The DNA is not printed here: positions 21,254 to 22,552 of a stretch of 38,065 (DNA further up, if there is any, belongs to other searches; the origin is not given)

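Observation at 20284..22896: Self-contained, AT-rich five-gene accessory cassette of unknown function between attP and the lysis genes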

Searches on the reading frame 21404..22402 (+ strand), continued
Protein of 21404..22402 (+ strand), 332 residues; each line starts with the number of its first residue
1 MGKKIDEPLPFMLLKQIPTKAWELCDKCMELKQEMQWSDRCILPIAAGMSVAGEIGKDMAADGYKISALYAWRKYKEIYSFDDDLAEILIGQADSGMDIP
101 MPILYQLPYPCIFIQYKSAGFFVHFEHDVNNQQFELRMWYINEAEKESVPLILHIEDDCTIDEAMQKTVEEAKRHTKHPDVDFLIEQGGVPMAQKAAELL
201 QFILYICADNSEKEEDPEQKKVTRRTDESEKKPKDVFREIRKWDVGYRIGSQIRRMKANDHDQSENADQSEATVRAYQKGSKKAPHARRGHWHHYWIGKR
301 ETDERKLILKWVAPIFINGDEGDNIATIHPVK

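Call 74: predict_structure(alignment_id=A1)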
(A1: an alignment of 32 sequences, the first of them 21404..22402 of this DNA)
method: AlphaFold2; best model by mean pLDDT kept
length: 332 residues; sequences in the alignment: 32
mean_pLDDT: 79.5   pTM: 0.79
mean pLDDT of the five models: 79.5, 79.5, 78.9, 76.9, 75.3
residues with pLDDT >= 90: 131; 70-90: 120; 50-70: 45; < 50: 36
segments of 3 or more residues with pLDDT < 50: 1-3, 265-281, 323-332
pLDDT, mean of each block of 10 residues (from residue 1): 69 93 94 90 95 96 95 92 91 85 90 94 94 94 90 90 87 76 74 91 88 64 55 63 84 75 48 39 63 83 80 68 44 33
secondary structure, 60 per line:
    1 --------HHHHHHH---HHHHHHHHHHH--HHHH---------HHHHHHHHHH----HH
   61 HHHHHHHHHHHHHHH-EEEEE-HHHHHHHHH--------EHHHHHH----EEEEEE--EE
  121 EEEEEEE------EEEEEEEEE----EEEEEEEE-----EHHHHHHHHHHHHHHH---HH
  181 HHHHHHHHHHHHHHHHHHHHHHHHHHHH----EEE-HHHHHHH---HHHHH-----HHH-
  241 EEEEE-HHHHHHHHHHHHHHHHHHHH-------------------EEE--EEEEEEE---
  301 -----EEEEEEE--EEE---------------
elements in order: H9-15 H19-29 H32-35 H45-54 H59-75 E77-81 H83-91 H101-106 E111-116 E119-127 E134-142 E147-154 H161-175 H179-208 E213-215 H217-223 H227-231 E241-245 H247-266 E286-288 E291-297 E306-312 E315-317

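Call 78: fold_search(model_id=the predicted structure, library=pdb)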
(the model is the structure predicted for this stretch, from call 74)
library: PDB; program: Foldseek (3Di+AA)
matches with E <= 10: 578; with E <= 0.001: 2
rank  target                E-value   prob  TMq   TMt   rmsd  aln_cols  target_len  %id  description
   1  7ci2_A                5.1e-11  1.00  0.55  0.58   7.1       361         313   16  Crystal structure of AcrVA2 in complex with partial MbCpf1 (released 2020-10-14)
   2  7ci1_B                8.8e-10  1.00  0.55  0.61   6.3       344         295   15  Crystal structure of AcrVA2 (released 2020-10-14)
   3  1zwy_B                2.7e-01  0.06  0.09  0.14  14.2       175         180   10  Crystal structure of protein VC0702 from Vibrio cholerae (released 2005-07-19)
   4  4gfv_B                3.5e-01  0.11  0.14  0.15  13.8       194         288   14  PTPN18 in complex with HER2-pY1196 phosphor-peptides (released 2013-10-23)
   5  9a5j_A                3.5e-01  0.08  0.09  0.06  18.7       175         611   15  Integrative model of DNAK-GUDB by crosslinking MS and deep learning (released 2024-09-18)
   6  3a5k                  4.4e-01  0.08  0.13  0.15  19.4       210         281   10  Crystal structure of protein-tyrosine phosphatase 1B (released 2010-08-11)
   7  3d2l_A                4.7e-01  0.08  0.13  0.17  18.6       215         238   10  Crystal structure of SAM-dependent methyltransferase (ZP_00538691.1) from EXIGUOBACTERIUM SP. 255-15 at 1.90 A resolut (released 2008-05-20)
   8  4ge6_A                4.9e-01  0.21  0.16  0.17  11.5       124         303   10  Crystal structure of human protein tyrosine phosphatase PTPN9 (MEG2) complex with compound 7 (released 2012-10-31)
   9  3kgd_B                4.9e-01  0.08  0.11  0.11  17.7       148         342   10  Crystal structure of E. coli RNA 3' cyclase (released 2010-04-21)
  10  4ge2_A                5.2e-01  0.15  0.14  0.15  12.8       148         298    9  Crystal structure of human protein tyrosine phosphatase PTPN9 (MEG2) complex with compound 3 (released 2012-10-31)
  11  8f2r_J                6.1e-01  0.06  0.11  0.17  23.2       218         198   11  Human CCC complex (released 2023-05-24)
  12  4hgz_C                6.5e-01  0.07  0.10  0.14  13.3       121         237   10  Structure of the CcbJ Methyltransferase from Streptomyces caelestis (released 2013-10-30)
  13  4gfv_A                6.9e-01  0.09  0.14  0.16  13.4       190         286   13  PTPN18 in complex with HER2-pY1196 phosphor-peptides (released 2013-10-23)
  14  7r81_s1               7.7e-01  0.16  0.11  0.20   9.8        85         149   14  Structure of the translating Neurospora crassa ribosome arrested by cycloheximide (released 2021-12-01)
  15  1zno_B                7.7e-01  0.03  0.09  0.14  14.2       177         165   11  Crystal Structure of VC702 from Vibrio Cholerae, Northeast Structural Genomics Consortium Target: VcP1 (released 2006-07-04)
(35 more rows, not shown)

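Call 86: search_protein_families(library=pfam, proteins=[L008:2901-3503:+, L004:1218-1928:+], max_evalue=0.01)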
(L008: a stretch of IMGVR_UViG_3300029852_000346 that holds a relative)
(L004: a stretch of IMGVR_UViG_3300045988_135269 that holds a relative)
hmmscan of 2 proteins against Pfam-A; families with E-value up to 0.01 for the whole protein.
L008:2901-3503:+ (200 aa): 0 families

L004:1218-1928:+ (236 aa): 0 families

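Call 93: search_dna_similar(query=window:21404-22402:+, collection=plasmids, mode=protein, max_evalue=0.00001, max_rows=15)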
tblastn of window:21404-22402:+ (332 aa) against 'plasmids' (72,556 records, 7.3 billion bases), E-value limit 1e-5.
Records with a match: 697; places in all: 704; records where one place covers at least 80% of the query: 552.
Best place of each record, by identity: <60% 697.
By first word of the organism name: Escherichia 310; Acinetobacter 155; Salmonella 146; Shigella 31; Klebsiella 22; Pectobacterium 3; Polaromonas 2; Ralstonia 2; Moraxella 2; Thermus 2; and 20 more.
By predicted mobility (MOB-suite, as given by PLSDB): conjugative 565; non-mobilizable 67; mobilizable 65.
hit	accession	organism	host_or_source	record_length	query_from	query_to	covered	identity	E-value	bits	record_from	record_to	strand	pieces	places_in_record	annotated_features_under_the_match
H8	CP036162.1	Pectobacterium atrosepticum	Solanum tuberosum,whole organisme,plant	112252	21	332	94%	31.8%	1e-30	129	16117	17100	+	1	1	hypothetical protein | DUF1456 family protein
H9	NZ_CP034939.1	Pectobacterium odoriferum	kimchi cabbage,single cell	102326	21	332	94%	31.8%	3e-30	128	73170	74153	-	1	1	hypothetical protein | DUF1456 family protein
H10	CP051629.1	Pectobacterium versatile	potato,single colony,stem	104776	21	332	94%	29.8%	2e-26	117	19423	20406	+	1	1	hypothetical protein | helix-turn-helix domain-containing protein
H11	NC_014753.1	Oceanithermus profundus DSM 14977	deep sea hot vent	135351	7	328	97%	27.2%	2e-26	117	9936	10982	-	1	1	hypothetical protein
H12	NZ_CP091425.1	Methylobacter sp. YRD-M1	isolate,wetland soil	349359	20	318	90%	28.6%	9e-28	121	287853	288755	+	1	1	hypothetical protein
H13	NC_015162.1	Deinococcus proteolyticus MRP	feces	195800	20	332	94%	26.7%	3e-20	99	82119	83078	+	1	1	hypothetical protein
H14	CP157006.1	Methylomonas sp. AM2-LC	-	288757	35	319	86%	29.3%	3e-28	122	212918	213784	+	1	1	record has no annotation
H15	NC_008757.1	Polaromonas naphthalenivorans CJ2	-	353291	37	328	88%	28.5%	4e-19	96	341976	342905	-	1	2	hypothetical protein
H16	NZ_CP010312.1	Geoalkalibacter subterraneus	-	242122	37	324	87%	28.6%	9e-28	121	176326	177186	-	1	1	hypothetical protein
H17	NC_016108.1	Methylotuvimicrobium alcaliphilum 20Z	-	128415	37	330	89%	27.6%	8e-26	115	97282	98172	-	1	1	hypothetical protein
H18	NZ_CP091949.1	Leptospira noguchii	Bos taurus,Cell culture,urine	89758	28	318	88%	27.3%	6e-18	92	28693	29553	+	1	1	hypothetical protein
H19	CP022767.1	Ralstonia solanacearum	Solanum tuberosum,single cell,Potato ...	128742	21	328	93%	25.7%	1e-21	102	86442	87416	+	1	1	hypothetical protein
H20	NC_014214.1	Allomeiothermus silvanus DSM 9946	hot spring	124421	15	332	96%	24.6%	5e-14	81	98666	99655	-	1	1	hypothetical protein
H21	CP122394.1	Geminicoccaceae bacterium SCSIO 64248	Montipora informis (coral)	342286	36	324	87%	26.8%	4e-20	99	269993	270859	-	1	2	hypothetical protein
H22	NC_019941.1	Thioflavicoccus mobilis 8321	flat, laminated microbial mat in a salt ...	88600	22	332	94%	24.5%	6e-22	103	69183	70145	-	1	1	hypothetical protein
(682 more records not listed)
